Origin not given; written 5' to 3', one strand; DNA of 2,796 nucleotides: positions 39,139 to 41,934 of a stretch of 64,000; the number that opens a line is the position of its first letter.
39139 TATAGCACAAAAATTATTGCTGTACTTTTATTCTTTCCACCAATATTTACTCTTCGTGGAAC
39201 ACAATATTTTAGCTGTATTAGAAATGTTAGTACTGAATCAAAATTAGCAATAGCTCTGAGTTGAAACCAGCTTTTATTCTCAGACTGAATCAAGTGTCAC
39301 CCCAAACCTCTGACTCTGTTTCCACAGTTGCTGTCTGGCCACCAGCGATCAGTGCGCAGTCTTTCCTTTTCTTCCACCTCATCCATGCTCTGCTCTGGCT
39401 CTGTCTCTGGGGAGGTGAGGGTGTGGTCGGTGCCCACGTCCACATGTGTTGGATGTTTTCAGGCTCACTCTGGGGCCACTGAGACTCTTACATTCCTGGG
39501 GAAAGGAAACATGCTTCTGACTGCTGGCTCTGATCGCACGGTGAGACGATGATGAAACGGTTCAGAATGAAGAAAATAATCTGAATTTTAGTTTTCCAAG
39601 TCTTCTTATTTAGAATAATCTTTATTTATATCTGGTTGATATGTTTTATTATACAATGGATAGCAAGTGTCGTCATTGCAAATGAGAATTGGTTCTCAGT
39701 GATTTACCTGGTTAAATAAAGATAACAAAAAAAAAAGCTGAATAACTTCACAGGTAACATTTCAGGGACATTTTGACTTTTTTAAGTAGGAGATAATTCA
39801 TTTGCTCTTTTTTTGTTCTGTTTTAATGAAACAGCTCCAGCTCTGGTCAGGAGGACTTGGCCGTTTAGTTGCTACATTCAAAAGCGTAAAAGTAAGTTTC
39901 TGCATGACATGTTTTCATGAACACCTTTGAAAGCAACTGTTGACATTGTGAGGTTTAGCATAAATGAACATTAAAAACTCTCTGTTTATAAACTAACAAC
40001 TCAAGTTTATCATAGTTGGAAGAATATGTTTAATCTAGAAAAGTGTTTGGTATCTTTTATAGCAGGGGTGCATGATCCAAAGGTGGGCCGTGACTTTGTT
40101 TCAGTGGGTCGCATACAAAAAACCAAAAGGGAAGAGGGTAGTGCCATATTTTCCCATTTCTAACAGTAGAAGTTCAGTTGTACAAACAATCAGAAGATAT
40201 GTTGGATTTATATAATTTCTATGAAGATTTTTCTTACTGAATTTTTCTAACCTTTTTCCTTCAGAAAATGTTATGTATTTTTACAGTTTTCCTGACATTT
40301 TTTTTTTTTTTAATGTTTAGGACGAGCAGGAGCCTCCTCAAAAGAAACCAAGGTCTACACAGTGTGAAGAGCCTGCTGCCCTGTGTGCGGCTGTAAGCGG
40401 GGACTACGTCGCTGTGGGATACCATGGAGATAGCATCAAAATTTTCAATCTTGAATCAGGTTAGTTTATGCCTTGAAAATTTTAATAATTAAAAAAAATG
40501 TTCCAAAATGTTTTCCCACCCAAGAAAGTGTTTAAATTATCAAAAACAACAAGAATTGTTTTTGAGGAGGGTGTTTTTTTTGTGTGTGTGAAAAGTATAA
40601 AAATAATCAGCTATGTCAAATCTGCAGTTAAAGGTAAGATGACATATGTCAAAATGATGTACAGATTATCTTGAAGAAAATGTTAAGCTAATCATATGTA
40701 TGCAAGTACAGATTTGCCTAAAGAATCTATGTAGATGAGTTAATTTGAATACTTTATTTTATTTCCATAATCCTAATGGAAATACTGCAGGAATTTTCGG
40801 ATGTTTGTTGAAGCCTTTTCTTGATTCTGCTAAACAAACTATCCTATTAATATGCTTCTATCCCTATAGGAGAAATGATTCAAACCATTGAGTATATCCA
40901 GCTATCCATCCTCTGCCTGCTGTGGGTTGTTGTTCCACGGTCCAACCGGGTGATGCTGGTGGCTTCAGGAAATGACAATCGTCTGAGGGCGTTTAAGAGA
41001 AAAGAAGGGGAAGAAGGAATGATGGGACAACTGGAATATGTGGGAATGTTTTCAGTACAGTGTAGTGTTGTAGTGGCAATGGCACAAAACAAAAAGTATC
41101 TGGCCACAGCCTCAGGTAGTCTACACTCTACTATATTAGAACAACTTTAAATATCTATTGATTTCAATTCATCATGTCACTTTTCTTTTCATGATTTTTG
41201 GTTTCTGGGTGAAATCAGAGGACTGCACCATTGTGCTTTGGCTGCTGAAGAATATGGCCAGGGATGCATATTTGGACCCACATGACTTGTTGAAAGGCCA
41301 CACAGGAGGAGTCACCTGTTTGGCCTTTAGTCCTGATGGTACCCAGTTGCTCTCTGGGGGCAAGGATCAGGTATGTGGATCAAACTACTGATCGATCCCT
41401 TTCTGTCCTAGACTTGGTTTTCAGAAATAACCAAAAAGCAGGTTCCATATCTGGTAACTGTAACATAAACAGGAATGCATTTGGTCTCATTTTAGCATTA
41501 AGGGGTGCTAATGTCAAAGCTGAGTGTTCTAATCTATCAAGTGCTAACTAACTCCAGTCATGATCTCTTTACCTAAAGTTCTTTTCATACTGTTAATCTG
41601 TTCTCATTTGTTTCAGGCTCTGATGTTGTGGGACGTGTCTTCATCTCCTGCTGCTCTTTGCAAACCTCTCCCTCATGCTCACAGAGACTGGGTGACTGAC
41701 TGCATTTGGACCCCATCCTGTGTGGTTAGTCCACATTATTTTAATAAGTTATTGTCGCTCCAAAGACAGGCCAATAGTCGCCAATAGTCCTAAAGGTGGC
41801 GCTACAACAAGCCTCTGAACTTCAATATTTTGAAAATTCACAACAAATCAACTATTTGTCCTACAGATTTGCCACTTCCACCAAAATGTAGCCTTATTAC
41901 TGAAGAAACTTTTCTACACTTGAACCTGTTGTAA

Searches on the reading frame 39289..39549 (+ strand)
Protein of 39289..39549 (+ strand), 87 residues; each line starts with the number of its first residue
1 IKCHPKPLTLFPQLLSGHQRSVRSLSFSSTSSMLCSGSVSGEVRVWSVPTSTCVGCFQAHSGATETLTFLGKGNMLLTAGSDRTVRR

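Call 39: search_protein_families(library=pfam, proteins=[window:39289-39549:+], max_evalue=0.01)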
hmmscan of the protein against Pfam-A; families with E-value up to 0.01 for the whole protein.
window:39289-39549:+ (87 aa): 25 families
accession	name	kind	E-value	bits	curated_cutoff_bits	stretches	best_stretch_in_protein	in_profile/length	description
PF00400.38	WD40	-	6.9e-14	52.1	27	2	14-47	6-39/39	WD domain, G-beta repeat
PF25173.1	Beta-prop_WDR3_1st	-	4e-13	49.9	154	1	14-86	66-138/184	WDR3 first beta-propeller domain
PF25174.1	Beta-prop_THOC3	-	2.5e-10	40.2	305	1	18-85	128-195/272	THOC3 beta-propeller domain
PF24817.1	WD40_WDHD1_1st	-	3.2e-10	40.1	109.9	1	15-60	124-169/291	WDHD1 first WD40 domain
PF24814.1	WD40_Prp19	-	4.8e-09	36.1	320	1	14-85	44-115/281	Prp19 WD40 domain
PF24105.1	Beta-prop_CAF1B_HIR1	-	1.2e-08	34.7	80.5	1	13-86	124-197/383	CAF1B/HIR1 beta-propeller domain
PF25168.1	Beta-prop_WDR36-Utp21_2nd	-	3.6e-08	33.5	84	1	15-82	236-302/335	WDR36/Utp21 second beta-propeller domain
PF25171.1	Beta-prop_WDR36-Utp21_1st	-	5.1e-08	33.1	80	1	18-85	191-260/266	WDR36/Utp21 first beta-propeller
PF25172.1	Beta-prop_WDR3_2nd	-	6.8e-08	32.5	140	1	15-86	213-284/293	WDR3 second beta-propeller domain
PF24807.1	WD40_CDC20-Fz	-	1.4e-07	31.6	200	1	13-85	129-204/292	CDC20/Fizzy WD40 domain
PF25391.1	WD40_Gbeta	-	2.8e-07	30.3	150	1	15-86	180-251/340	G protein beta WD-40 repeat protein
PF25175.1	Beta-prop_WDR5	-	3.8e-07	30.1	250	1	14-83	89-158/296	WDR5 beta-propeller domain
PF24805.1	EIF3I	-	2e-06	27.6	200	1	12-86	3-77/324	EIF3I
PF23409.1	Beta-prop_EML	-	1.1e-05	25.6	88.2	1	18-85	155-222/267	Echinoderm microtubule-associated protein first beta-propeller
PF23393.2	Beta-prop_WDR90_POC16_2nd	-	5.1e-05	23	60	1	20-82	37-99/291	WDR90/POC16, second beta-propeller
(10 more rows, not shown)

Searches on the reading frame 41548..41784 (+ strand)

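Call 39: search_protein_families(library=pfam, proteins=[window:41548-41784:+], max_evalue=0.01)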
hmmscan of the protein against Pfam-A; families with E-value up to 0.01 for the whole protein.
window:41548-41784:+ (79 aa): 1 family
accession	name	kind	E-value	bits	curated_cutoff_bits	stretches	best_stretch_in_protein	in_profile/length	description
PF25047.1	Beta-prop_TEP1_2nd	-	2.9e-06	27.1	89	1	23-57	112-147/255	TEP-1 second beta-propeller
